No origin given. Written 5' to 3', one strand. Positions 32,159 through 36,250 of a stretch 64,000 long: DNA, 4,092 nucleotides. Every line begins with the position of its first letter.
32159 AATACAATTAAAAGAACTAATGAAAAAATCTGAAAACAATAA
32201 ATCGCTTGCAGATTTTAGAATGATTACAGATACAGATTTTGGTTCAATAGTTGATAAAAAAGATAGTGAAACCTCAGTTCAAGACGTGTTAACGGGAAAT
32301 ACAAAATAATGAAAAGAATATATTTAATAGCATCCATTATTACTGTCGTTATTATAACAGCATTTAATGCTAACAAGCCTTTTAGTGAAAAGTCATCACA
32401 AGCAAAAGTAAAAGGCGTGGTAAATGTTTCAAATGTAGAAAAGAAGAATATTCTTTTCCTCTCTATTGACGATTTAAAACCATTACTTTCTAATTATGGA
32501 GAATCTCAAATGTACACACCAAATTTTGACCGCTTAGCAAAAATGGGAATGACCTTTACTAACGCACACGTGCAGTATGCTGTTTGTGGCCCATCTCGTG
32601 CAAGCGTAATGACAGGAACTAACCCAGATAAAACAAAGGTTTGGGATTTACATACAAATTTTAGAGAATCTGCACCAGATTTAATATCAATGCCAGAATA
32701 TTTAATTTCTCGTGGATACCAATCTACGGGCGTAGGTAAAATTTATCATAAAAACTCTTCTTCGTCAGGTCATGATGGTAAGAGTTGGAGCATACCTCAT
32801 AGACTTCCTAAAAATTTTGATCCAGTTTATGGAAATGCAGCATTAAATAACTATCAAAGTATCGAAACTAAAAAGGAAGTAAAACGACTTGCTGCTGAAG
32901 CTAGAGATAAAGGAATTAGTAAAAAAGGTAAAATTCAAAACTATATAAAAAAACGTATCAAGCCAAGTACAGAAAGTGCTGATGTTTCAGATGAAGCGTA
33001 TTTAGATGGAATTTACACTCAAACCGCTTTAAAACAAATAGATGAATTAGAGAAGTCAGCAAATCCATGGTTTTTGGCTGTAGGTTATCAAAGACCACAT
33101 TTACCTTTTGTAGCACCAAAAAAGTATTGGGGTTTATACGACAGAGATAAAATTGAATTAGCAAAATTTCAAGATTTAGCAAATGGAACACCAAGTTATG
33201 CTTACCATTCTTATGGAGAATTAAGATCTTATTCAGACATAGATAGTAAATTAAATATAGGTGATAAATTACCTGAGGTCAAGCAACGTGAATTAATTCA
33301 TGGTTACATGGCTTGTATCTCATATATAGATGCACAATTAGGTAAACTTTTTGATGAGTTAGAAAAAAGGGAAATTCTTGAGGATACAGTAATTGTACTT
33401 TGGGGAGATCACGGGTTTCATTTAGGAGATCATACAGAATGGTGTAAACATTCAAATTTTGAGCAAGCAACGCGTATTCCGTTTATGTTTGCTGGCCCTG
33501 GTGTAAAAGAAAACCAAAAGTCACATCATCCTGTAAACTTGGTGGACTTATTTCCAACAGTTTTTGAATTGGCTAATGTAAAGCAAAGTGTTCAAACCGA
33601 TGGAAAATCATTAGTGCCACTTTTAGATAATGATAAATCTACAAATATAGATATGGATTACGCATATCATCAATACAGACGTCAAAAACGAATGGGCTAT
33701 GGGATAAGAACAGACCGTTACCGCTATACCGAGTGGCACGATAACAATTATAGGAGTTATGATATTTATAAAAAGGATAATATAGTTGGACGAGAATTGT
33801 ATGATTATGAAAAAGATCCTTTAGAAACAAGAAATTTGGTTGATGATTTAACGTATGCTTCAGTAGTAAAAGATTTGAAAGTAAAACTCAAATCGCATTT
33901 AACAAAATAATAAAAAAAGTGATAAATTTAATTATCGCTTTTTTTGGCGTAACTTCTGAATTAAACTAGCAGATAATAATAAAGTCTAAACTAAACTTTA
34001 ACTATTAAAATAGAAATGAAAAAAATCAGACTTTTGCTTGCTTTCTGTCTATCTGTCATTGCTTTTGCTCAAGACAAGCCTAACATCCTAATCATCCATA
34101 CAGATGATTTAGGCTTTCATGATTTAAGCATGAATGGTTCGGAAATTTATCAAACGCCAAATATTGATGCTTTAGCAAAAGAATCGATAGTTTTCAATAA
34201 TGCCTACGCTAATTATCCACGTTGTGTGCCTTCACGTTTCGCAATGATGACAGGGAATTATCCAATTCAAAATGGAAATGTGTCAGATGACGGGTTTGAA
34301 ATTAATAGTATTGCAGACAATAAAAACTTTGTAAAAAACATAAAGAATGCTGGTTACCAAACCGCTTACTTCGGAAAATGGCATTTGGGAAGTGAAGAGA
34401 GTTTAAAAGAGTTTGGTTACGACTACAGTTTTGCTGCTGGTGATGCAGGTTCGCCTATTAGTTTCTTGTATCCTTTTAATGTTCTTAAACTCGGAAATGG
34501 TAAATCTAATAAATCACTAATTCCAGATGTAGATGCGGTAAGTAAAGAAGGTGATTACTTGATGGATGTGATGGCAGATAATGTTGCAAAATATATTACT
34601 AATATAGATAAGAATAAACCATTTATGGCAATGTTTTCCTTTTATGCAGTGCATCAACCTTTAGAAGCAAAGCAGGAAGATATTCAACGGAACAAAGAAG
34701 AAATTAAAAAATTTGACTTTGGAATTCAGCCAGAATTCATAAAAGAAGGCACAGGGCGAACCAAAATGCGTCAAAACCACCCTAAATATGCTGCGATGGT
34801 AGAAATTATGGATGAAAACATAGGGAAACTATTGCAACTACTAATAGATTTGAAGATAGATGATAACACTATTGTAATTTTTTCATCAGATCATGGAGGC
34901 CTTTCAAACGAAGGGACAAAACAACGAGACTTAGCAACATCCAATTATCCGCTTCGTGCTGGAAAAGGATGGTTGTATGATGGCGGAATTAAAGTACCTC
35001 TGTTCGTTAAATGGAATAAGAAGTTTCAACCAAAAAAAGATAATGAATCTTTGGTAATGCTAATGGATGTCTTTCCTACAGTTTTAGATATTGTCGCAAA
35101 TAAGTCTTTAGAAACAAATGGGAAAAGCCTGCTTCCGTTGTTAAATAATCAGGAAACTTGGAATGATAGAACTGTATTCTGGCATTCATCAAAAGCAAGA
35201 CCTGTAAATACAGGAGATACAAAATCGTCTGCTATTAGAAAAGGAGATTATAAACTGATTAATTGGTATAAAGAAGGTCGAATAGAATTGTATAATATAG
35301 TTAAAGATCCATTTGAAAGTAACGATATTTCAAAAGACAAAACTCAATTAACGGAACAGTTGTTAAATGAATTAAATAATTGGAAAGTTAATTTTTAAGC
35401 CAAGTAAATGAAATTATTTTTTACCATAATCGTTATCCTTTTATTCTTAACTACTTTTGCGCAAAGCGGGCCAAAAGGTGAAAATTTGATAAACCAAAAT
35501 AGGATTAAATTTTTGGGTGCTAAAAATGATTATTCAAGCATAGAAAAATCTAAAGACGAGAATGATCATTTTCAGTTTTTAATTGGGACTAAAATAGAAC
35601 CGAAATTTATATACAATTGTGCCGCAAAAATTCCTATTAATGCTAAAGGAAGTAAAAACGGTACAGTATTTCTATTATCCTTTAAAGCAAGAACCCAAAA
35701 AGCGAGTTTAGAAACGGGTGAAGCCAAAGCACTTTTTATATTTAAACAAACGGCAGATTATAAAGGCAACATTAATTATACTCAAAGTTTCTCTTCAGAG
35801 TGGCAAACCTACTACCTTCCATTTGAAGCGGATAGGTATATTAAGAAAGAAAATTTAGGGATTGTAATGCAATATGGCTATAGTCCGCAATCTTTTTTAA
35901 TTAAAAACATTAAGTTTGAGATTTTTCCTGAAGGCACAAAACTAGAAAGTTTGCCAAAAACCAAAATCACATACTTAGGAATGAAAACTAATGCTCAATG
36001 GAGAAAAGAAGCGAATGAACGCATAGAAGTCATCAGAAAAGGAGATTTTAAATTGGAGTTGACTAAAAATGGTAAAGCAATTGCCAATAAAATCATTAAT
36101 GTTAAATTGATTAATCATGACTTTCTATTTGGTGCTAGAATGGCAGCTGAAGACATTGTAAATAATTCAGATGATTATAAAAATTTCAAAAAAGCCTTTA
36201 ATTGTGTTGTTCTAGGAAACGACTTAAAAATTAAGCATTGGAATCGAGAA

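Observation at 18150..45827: Self-contained sulfated-glycan PUL with an unusual GH10 + GH5 + GH3 + four-sulfatase set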

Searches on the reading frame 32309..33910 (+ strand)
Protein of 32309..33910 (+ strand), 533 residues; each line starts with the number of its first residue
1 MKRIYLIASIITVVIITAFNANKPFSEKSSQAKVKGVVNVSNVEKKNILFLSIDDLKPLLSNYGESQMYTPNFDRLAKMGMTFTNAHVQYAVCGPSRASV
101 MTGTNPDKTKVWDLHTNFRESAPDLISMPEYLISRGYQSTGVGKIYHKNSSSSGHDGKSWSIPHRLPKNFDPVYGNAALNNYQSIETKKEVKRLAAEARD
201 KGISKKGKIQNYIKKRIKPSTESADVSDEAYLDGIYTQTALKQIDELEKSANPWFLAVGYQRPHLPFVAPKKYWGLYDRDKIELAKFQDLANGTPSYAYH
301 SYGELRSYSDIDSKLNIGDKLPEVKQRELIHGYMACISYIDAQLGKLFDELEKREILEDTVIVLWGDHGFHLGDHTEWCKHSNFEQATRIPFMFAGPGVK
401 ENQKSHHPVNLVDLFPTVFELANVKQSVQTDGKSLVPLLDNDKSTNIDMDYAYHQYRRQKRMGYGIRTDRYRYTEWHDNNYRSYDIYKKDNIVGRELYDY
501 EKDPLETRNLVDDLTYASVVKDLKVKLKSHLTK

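Call 3: search_protein_families(library=pfam, proteins=[window:32309-33910:+])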
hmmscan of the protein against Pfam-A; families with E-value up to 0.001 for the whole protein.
window:32309-33910:+ (533 aa): 5 families
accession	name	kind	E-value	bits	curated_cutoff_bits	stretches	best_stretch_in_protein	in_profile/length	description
PF00884.28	Sulfatase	-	6.3e-48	164.1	25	1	46-424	1-301/301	Sulfatase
PF16347.10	SGSH_C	-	2.4e-18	67.2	29.3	1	373-529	1-150/154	N-sulphoglucosamine sulphohydrolase, C-terminal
PF01663.27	Phosphodiest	-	7e-10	39.5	23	1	337-453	188-304/342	Type I phosphodiesterase / nucleotide pyrophosphatase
PF02995.22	DUF229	-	6.3e-07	28.9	25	1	327-394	300-364/496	Protein of unknown function (DUF229)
PF01676.23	Metalloenzyme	-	3.6e-06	27.1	24.3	1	329-425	165-251/252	Metalloenzyme superfamily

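Call 19: search_solved_structures(query=window:32309-33910:+, max_evalue=1e-20)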
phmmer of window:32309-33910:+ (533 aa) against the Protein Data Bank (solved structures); distinct sequences matched with E-value up to 1e-20: 38.
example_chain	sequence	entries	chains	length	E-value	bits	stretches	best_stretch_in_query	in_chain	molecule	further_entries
6hhm_A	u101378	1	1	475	1e-74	255.3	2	213-518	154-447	Arylsulfatase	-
5fql_A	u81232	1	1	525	1.2e-66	228.7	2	225-400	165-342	IDURONATE-2-SULFATASE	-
6ioz_A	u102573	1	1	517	2.5e-66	227.6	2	224-400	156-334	Iduronate 2-sulfatase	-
4upi_A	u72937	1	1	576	1.3e-39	139.4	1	225-515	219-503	SULFATASE FAMILY PROTEIN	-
6fny_A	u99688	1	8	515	1.3e-37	132.9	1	247-454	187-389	Choline-sulfatase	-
7p24_AAA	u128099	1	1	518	2e-37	132.3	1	318-528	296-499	Mucin-desulfating sulfatase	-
7pth_A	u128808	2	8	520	4.8e-36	127.7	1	247-454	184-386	Choline sulfatase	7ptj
6g5z_A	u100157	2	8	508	6.5e-36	127.3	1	247-454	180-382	Choline-sulfatase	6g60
7ebp_A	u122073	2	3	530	9.2e-33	116.9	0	319-526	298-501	Sulfatase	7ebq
7snj_A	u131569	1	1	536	9.3e-33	116.8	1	230-528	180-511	Arylsulfatase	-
7sno_A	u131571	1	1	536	1.5e-32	116.1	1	299-528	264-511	Arylsulfatase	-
5g2v_A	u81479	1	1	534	1.9e-32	115.8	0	320-525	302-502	N-ACETYLGLUCOSAMINE-6-SULFATASE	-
9s8y_A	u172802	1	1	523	2.7e-32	115.3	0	320-526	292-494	Sulfatase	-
6hr5_A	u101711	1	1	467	2.4e-31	112.2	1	229-529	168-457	Alpha-L-rhamnosidase/sulfatase (GH78)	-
9s03_A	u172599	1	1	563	9.8e-31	110.2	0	318-527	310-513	Putative sulfatase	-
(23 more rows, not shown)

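Call 24: search_protein_families(library=ncbifam, proteins=[window:32309-33910:+], max_evalue=0.00001)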
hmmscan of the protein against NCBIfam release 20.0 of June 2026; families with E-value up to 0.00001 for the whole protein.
window:32309-33910:+ (533 aa): 5 families
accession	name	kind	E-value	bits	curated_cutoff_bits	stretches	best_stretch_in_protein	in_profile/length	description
TIGR03417.1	chol_sulfatase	equivalog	1.3e-57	195.9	433.45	2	248-528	179-437/500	choline-sulfatase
NF010322.0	PRK13759.1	equivalog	4.5e-51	173.9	481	1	43-532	4-458/486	arylsulfatase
NF045661.1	HdlasePehA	equivalog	1.3e-46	159.3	900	2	218-530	172-484/506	phosphoric/sulfuric ester hydrolase PehA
NF052527.1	Mn_arylsulf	exception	3.4e-31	108.7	850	1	45-531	1-452/479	manganese-dependent arylsulfatase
NF053595.1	LptchSynLtaSGpos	equivalog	1.3e-08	33.9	970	1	328-425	425-529/626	lipoteichoic acid synthase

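Call 86: search_solved_structures(query=window:32309-33907:+, max_evalue=1e-60, show_alignments=1)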
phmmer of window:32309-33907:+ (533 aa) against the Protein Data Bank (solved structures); distinct sequences matched with E-value up to 1e-60: 3.
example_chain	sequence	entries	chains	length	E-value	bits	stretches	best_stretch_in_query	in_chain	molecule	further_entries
6hhm_A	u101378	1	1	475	1e-74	255.3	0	213-518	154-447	Arylsulfatase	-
5fql_A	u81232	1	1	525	1.2e-66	228.7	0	225-400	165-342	IDURONATE-2-SULFATASE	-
6ioz_A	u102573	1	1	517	2.5e-66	227.6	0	224-400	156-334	Iduronate 2-sulfatase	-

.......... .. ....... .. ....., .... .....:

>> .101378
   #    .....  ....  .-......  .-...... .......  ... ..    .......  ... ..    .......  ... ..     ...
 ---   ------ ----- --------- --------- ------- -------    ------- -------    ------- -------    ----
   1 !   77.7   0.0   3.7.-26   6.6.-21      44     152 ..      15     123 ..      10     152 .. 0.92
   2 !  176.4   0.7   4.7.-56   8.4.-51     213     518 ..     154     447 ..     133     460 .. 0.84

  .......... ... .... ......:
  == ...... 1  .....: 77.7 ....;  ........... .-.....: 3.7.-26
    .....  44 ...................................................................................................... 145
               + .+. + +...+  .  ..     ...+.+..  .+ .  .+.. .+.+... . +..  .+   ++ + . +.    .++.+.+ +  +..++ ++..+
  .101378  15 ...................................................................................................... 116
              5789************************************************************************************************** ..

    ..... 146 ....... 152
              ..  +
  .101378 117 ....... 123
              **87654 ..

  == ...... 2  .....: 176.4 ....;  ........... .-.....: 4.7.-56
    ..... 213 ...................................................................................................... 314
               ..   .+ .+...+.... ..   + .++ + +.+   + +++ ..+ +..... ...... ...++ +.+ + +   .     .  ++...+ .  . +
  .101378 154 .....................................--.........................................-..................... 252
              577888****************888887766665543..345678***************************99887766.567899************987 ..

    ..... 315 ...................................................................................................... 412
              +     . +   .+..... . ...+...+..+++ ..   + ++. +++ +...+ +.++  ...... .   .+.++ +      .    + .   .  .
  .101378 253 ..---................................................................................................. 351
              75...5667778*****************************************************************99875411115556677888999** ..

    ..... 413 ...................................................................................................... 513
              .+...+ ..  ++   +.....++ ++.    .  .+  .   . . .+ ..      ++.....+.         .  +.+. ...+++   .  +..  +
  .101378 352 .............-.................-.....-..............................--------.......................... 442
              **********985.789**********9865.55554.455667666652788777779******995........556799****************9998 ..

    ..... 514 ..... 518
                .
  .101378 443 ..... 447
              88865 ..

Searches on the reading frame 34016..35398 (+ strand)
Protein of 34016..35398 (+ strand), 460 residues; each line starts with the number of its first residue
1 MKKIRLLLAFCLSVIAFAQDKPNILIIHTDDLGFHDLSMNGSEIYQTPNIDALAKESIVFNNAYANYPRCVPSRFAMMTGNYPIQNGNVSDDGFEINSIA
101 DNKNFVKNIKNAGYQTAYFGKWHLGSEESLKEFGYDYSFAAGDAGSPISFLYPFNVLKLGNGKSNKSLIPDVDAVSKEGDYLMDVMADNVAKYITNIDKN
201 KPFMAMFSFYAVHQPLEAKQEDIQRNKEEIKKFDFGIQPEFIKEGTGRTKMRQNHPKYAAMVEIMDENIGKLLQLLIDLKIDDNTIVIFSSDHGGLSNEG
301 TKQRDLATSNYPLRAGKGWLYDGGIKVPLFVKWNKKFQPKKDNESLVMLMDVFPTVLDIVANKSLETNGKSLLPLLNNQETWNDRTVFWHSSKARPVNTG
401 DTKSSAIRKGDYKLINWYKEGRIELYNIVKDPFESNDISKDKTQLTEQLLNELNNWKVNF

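Call 3: search_protein_families(library=pfam, proteins=[window:34016-35398:+])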
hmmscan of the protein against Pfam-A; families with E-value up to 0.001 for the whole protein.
window:34016-35398:+ (460 aa): 4 families
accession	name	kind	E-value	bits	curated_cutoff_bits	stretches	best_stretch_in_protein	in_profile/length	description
PF00884.28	Sulfatase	-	5.7e-58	197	25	1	22-359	1-298/301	Sulfatase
PF16347.10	SGSH_C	-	4.8e-20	72.7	29.3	1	317-455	8-150/154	N-sulphoglucosamine sulphohydrolase, C-terminal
PF01663.27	Phosphodiest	-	1.8e-10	41.4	23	1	254-324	180-248/342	Type I phosphodiesterase / nucleotide pyrophosphatase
PF02995.22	DUF229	-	0.00037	19.7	25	0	257-294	305-342/496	Protein of unknown function (DUF229)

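Call 20: search_solved_structures(query=window:34016-35398:+, max_evalue=1e-20)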
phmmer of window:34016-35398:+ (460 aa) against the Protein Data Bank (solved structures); distinct sequences matched with E-value up to 1e-20: 58.
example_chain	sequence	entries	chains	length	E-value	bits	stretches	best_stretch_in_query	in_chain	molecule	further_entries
9fo1_A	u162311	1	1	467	8.2e-71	242.6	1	106-458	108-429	k-carrageenan sulfatase S1_16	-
6ust_A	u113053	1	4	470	3.1e-67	230.8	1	21-457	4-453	N-acetylgalactosamine 6-sulfate sulfatase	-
7stt_A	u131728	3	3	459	1.1e-59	206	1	20-458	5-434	N-acetylgalactosamine-6-sulfatase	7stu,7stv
7oza_AAA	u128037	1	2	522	1e-48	169.8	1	102-456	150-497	Putative secreted sulfatase ydeN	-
6prm_A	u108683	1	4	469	3e-48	168.3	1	20-458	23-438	exo-4S-kappa carrageenan S1 sulfatase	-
6uss_A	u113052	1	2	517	1.3e-47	166.2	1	20-456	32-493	Sulfatase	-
6psm_A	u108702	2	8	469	1.1e-46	163.1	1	20-458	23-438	exo-4S-kappa carrageenan S1 sulfatase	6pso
6bia_A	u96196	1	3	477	3e-46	161.7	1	18-457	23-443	Sulfatase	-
9hh3_A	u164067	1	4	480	1.1e-45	159.9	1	19-457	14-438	Sulfatase, family S1-19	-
9hh2_A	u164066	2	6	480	4.3e-44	154.6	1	19-457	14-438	Sulfatase, family S1-19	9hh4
6b0k_A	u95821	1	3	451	5.3e-44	154.3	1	21-457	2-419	Iota-carrageenan sulfatase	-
6b0j_A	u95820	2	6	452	5.4e-44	154.2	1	21-457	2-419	Iota-carrageenan sulfatase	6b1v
9s8f_A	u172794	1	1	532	1.5e-43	152.8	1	109-444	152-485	Sulfatase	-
3ed4_A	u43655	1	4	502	2.1e-43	152.3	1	15-457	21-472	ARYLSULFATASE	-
5g2v_A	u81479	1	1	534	3.7e-36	128.4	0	20-214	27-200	N-ACETYLGLUCOSAMINE-6-SULFATASE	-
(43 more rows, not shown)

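Call 24: search_protein_families(library=ncbifam, proteins=[window:34016-35398:+], max_evalue=0.00001)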
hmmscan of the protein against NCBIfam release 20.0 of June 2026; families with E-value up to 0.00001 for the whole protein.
window:34016-35398:+ (460 aa): 4 families
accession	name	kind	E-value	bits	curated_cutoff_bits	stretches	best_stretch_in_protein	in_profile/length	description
NF010322.0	PRK13759.1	equivalog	1.7e-49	168.6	481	2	188-444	187-442/486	arylsulfatase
TIGR03417.1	chol_sulfatase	equivalog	8.4e-40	137.1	433.45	2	21-133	2-112/500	choline-sulfatase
NF052527.1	Mn_arylsulf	exception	1.1e-36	126.8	850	2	253-453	262-444/479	manganese-dependent arylsulfatase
NF045661.1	HdlasePehA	equivalog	4.1e-24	85.1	900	2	201-397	219-413/506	phosphoric/sulfuric ester hydrolase PehA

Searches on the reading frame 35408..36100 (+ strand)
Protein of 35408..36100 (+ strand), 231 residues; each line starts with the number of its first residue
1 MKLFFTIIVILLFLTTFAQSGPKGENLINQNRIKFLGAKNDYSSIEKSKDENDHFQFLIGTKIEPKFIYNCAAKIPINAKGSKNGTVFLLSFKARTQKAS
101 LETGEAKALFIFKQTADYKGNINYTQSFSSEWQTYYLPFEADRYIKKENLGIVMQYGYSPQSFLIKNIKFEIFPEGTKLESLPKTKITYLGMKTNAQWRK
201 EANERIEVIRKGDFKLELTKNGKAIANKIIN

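Call 38: search_protein_families(library=pfam, proteins=[window:35408-36100:+], max_evalue=5)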
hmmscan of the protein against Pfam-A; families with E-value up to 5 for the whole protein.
window:35408-36100:+ (231 aa): 1 family
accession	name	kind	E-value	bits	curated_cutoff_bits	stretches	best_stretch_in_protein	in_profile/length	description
PF25184.1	YxzE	-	0.13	13.7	40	1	1-55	1-52/65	YxzE-like putative bacteriocin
